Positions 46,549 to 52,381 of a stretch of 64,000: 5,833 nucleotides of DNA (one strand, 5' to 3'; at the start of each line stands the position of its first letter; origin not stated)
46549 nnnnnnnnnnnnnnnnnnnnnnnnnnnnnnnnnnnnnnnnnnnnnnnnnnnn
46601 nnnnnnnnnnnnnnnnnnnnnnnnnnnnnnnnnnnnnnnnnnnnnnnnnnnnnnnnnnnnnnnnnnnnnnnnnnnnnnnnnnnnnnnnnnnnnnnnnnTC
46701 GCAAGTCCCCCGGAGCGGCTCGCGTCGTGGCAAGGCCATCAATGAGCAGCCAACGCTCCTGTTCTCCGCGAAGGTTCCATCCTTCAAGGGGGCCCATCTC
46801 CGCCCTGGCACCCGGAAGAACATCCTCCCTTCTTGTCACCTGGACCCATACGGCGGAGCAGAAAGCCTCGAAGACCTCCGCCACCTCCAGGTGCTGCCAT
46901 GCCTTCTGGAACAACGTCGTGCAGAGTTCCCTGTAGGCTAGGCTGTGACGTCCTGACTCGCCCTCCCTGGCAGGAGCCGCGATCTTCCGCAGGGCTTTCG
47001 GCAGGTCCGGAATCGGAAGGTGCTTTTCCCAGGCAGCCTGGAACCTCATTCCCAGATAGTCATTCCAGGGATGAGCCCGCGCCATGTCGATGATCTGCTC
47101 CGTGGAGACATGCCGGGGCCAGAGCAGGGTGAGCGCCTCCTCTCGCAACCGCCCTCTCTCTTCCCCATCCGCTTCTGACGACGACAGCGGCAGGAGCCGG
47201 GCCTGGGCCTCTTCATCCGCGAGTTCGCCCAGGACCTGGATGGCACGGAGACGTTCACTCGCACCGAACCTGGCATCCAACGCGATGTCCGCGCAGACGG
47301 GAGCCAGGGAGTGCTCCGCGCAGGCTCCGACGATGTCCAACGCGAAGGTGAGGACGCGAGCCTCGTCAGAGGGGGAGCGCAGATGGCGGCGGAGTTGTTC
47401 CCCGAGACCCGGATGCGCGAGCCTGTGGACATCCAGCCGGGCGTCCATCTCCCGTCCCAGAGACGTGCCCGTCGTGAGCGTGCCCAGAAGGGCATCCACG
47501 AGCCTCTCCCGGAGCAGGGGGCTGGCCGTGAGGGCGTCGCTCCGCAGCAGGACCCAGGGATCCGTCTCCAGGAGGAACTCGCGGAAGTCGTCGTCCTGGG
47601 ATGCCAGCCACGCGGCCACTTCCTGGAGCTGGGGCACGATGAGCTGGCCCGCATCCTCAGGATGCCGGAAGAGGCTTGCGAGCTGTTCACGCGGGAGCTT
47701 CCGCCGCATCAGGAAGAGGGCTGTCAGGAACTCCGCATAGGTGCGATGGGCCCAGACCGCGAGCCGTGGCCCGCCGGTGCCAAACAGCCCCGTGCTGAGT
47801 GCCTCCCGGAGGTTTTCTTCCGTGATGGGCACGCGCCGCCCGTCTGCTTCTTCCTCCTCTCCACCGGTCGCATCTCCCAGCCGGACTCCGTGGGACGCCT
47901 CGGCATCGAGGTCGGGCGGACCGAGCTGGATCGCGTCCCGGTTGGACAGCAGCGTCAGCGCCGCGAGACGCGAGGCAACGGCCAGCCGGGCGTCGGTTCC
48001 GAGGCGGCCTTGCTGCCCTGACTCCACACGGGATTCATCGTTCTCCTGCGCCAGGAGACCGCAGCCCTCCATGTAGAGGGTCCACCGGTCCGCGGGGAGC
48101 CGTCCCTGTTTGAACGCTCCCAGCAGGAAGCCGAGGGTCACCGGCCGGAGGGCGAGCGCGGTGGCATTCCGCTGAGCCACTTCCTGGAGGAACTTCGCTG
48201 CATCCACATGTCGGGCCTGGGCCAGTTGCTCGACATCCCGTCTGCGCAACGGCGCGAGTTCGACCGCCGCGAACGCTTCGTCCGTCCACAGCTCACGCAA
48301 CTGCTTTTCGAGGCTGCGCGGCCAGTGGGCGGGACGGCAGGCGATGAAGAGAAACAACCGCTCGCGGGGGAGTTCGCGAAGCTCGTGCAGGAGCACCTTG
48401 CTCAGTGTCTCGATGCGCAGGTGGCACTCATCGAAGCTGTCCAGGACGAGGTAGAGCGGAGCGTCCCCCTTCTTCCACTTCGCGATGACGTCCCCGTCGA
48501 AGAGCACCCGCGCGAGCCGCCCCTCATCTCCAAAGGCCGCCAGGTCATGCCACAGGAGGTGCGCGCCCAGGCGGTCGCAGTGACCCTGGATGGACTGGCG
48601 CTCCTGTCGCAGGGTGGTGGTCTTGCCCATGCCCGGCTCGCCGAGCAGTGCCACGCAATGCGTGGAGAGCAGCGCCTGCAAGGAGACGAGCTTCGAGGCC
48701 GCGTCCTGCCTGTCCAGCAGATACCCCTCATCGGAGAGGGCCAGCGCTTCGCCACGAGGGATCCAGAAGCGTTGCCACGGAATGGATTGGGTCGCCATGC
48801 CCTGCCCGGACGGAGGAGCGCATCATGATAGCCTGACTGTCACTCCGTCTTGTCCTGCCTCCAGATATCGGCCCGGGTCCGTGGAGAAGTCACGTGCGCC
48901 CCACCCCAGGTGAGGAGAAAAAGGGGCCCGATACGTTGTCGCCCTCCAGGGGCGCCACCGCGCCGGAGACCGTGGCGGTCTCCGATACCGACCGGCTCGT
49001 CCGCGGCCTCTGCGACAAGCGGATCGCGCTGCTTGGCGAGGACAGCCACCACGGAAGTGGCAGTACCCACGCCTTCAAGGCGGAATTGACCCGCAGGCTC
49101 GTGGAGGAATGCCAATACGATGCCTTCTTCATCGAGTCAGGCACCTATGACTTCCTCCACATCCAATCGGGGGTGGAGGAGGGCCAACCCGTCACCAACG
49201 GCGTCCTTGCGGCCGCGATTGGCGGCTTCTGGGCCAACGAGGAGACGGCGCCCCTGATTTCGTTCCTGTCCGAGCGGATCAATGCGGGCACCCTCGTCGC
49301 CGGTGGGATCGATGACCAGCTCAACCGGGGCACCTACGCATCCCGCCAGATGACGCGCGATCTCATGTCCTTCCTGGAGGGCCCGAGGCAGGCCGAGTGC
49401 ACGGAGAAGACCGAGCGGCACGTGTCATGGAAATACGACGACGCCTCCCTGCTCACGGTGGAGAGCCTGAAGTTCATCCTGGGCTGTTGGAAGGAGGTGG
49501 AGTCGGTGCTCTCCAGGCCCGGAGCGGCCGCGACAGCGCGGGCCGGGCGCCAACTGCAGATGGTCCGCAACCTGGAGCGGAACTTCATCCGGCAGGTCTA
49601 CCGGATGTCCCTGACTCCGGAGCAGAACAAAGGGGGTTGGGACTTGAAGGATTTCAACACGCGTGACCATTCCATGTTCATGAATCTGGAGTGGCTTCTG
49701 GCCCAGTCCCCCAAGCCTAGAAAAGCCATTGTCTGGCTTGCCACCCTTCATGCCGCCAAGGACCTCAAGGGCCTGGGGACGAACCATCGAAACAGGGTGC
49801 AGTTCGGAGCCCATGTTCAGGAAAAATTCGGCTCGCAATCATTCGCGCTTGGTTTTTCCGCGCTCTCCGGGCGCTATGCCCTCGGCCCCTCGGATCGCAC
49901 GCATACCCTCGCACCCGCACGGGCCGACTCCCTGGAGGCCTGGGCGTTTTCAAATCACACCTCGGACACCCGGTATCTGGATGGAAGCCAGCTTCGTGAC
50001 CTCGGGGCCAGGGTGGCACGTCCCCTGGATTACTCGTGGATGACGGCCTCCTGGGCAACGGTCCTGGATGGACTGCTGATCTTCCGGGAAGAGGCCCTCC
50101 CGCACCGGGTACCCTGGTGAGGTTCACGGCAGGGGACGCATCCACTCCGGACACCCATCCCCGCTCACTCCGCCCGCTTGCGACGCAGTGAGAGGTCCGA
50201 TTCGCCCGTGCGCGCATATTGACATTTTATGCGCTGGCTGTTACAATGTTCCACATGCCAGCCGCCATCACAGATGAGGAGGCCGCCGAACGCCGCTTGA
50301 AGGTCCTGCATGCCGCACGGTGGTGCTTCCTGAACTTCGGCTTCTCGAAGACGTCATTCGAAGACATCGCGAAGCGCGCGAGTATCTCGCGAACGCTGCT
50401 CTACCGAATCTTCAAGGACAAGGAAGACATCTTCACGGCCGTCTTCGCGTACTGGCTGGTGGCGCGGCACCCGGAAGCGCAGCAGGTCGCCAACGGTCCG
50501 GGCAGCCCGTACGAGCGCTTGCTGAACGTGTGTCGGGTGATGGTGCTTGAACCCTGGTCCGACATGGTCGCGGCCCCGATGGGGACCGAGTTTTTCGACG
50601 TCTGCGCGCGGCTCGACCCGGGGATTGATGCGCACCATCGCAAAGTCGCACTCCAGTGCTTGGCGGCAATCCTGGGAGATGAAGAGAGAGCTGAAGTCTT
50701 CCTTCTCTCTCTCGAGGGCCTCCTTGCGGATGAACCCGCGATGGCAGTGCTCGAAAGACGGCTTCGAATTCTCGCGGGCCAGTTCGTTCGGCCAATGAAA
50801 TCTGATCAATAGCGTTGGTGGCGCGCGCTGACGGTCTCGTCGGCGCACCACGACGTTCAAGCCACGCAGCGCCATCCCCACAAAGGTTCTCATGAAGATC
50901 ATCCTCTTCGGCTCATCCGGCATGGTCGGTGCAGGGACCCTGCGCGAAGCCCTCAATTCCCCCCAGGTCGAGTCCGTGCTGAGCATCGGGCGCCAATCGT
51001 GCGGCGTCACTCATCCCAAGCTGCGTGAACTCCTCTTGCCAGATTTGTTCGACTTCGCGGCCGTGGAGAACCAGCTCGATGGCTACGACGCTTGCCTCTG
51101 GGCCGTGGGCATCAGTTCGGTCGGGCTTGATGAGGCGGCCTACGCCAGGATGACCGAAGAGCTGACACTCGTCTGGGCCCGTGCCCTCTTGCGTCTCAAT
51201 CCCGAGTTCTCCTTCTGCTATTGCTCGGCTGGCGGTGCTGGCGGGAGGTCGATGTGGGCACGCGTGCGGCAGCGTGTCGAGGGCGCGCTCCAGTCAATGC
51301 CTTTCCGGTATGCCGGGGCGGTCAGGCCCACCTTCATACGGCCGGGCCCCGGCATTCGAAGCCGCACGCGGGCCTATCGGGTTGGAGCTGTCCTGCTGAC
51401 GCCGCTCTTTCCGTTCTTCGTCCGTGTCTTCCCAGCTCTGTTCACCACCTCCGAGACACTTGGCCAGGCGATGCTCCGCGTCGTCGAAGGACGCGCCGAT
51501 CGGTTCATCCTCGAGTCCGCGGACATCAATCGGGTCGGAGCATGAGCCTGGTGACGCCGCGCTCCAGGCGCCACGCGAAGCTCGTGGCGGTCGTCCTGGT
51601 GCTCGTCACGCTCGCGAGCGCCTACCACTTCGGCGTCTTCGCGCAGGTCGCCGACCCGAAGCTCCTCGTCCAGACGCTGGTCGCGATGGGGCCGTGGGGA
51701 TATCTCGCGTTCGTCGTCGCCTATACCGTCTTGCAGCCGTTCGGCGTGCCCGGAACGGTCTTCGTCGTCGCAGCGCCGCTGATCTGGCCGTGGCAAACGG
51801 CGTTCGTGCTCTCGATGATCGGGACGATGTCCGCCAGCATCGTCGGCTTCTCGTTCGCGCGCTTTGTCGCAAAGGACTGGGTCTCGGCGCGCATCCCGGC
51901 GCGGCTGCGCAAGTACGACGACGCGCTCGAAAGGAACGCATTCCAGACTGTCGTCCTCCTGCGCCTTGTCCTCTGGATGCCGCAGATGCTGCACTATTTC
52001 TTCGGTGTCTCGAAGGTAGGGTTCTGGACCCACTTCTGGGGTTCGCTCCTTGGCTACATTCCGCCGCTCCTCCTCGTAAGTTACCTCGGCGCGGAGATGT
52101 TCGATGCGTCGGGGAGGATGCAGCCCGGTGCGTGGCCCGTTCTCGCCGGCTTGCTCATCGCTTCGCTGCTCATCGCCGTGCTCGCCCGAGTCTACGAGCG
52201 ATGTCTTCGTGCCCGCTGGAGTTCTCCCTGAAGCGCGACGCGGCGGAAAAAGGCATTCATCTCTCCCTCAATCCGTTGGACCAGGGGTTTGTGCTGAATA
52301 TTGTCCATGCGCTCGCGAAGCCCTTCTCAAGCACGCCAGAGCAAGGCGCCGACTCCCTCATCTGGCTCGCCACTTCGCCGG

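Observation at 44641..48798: Solitary 1385-aa NACHT/STAND NTPase fused to a C-terminal PD-(D/E)xK nuclease-like domain in a reduced-GC island: candidate undescribed single-gene defence system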

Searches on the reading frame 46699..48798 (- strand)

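Call 28: search_protein_families(library=ncbifam, proteins=[window:46699-48798:-], max_evalue=10)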
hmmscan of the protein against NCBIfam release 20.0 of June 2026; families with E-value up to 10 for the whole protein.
window:46699-48798:- (700 aa): 3 families
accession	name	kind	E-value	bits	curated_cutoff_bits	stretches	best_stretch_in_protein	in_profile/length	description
NF058535.1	antiphage_EruA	equivalog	8.1e-53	179.9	1000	2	116-635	71-583/1318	NACHT domain-containing antiphage protein EruA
NF058534.1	antiphage_HyoA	equivalog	8.8e-44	149.5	1200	2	173-575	198-587/1430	NACHT domain-containing antiphage protein HyoA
TIGR03499.1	FlhF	equivalog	0.035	14.1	174.15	1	45-63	196-215/286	flagellar biosynthesis GTPase FlhF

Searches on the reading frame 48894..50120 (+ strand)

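Call 38: search_protein_families(library=pfam, proteins=[window:48894-50120:+], max_evalue=0.001)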
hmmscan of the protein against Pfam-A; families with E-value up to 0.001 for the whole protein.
window:48894-50120:+ (408 aa): 1 family
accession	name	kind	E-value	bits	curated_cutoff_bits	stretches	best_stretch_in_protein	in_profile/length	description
PF05139.19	Erythro_esteras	-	9e-20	72.1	26.4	1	70-351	1-296/358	Erythromycin esterase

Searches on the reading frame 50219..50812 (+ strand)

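Call 38: search_protein_families(library=pfam, proteins=[window:50219-50812:+], max_evalue=0.001)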
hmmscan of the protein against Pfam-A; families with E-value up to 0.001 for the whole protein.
window:50219-50812:+ (197 aa): 1 family
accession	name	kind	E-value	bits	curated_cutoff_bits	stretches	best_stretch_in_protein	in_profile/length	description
PF00440.29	TetR_N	-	6.7e-12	45.4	24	1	30-75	2-47/47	Bacterial regulatory proteins, tetR family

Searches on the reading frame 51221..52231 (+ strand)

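Call 38: search_protein_families(library=pfam, proteins=[window:51221-52231:+], max_evalue=0.001)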
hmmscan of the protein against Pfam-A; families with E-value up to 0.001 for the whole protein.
window:51221-52231:+ (336 aa): 1 family
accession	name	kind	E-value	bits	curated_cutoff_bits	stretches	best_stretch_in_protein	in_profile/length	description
PF09335.16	VTT_dom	-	1.8e-16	61.1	33.9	1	176-291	1-122/123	VTT domain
